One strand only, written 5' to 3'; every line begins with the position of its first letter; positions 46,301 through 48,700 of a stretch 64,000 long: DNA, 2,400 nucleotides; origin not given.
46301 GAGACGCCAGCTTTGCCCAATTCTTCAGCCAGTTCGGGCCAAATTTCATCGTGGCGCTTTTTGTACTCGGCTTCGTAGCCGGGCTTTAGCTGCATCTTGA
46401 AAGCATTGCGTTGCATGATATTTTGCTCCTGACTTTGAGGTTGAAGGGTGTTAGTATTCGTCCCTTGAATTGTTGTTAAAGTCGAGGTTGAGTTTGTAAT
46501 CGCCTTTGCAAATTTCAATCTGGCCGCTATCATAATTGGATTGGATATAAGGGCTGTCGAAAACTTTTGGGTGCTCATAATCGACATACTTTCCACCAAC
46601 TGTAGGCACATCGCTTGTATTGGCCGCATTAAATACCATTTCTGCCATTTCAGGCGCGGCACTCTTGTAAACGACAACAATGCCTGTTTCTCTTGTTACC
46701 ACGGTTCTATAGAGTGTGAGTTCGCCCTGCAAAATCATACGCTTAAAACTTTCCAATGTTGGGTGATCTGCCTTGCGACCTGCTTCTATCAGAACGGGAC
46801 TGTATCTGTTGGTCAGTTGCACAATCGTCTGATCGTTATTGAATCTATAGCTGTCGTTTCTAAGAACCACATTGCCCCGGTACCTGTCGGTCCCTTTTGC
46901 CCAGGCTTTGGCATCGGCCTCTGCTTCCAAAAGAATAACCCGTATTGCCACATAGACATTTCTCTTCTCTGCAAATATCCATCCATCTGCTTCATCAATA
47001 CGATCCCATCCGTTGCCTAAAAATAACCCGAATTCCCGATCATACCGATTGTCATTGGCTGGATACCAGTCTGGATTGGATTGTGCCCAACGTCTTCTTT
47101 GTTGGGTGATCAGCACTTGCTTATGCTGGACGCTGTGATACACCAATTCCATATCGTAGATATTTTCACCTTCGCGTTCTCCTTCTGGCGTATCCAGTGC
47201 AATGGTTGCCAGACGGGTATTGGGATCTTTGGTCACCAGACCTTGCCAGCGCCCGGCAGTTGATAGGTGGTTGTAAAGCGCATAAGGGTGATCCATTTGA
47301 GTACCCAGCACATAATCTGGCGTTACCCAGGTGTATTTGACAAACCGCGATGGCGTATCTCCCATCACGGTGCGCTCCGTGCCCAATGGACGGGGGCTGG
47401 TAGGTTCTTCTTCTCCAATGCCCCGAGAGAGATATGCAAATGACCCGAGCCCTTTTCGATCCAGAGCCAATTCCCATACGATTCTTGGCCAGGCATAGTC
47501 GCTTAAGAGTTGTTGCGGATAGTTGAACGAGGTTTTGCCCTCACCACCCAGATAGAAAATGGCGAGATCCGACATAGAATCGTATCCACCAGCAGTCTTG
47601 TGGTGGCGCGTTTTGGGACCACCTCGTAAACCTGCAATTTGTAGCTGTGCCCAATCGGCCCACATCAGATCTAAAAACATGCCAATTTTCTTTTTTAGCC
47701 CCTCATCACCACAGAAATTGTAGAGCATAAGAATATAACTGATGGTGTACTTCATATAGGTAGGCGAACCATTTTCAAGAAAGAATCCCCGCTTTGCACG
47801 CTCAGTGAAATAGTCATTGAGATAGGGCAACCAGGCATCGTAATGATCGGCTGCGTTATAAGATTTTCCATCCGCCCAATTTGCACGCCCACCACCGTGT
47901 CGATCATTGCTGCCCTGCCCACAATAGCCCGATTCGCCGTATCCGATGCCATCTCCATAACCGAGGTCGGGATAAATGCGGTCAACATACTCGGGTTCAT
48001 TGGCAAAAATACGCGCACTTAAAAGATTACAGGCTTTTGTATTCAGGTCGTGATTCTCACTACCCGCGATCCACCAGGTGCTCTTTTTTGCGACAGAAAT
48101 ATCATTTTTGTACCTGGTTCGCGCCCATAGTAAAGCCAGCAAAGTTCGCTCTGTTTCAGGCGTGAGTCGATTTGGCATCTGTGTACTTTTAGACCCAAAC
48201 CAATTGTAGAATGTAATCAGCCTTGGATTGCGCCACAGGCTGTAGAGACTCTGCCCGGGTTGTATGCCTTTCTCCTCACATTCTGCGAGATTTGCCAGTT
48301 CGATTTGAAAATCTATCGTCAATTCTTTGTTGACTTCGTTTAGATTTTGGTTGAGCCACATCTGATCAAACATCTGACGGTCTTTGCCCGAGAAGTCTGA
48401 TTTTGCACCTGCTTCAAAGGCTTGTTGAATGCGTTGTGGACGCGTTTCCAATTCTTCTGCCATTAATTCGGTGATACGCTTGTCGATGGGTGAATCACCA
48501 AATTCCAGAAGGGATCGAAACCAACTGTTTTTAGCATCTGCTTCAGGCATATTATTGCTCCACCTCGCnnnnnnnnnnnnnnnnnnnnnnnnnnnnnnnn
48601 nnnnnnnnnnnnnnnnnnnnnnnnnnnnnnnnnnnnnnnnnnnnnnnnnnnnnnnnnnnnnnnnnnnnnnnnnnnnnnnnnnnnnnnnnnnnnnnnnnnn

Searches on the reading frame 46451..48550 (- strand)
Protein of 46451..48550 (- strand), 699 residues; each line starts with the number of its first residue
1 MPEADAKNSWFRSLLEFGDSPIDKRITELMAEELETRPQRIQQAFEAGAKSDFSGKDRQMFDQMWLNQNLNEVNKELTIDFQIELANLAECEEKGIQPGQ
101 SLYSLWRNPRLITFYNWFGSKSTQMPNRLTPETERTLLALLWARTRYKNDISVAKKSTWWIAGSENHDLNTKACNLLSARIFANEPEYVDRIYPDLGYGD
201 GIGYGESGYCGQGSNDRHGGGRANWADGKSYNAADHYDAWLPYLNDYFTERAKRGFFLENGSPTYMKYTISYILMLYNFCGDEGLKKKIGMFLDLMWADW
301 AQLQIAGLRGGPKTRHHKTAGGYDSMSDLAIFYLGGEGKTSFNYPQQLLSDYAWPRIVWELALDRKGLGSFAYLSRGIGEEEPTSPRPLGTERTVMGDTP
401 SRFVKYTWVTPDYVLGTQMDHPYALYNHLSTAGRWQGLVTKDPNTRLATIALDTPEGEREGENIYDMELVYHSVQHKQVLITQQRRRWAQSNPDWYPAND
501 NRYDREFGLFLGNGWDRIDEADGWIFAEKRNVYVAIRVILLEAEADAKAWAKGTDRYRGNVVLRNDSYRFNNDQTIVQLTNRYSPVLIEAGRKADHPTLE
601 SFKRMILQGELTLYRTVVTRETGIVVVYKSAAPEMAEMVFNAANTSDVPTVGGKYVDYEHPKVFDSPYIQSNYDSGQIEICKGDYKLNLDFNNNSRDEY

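Call 3: search_protein_families(library=pfam, proteins=[window:46451-48550:-], max_evalue=0.1)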
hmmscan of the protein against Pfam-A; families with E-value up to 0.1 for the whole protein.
window:46451-48550:- (699 aa): 0 families

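Call 4: search_protein_families(library=ncbifam, proteins=[window:46451-48550:-], max_evalue=0.1)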
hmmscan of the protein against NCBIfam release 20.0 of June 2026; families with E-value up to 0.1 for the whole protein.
window:46451-48550:- (699 aa): 0 families

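Call 30: search_protein_families(library=pfam, proteins=[window:46451-48550:-], max_evalue=1)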
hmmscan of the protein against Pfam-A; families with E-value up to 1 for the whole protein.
window:46451-48550:- (699 aa): 0 families

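Call 70: search_solved_structures(query=window:46451-48550:-, max_evalue=1)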
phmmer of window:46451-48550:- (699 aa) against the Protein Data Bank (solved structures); distinct sequences matched with E-value up to 1: 3.
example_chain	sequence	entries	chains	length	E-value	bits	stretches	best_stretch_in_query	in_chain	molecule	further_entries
6ncl_l4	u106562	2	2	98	0.14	13.7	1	146-212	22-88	P13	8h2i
1lfb_A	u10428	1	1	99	0.35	12.4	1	80-124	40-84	LIVER TRANSCRIPTION FACTOR (LFB1)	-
2lfb_A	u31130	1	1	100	0.36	12.4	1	80-124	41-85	LFB1/HNF1 TRANSCRIPTION FACTOR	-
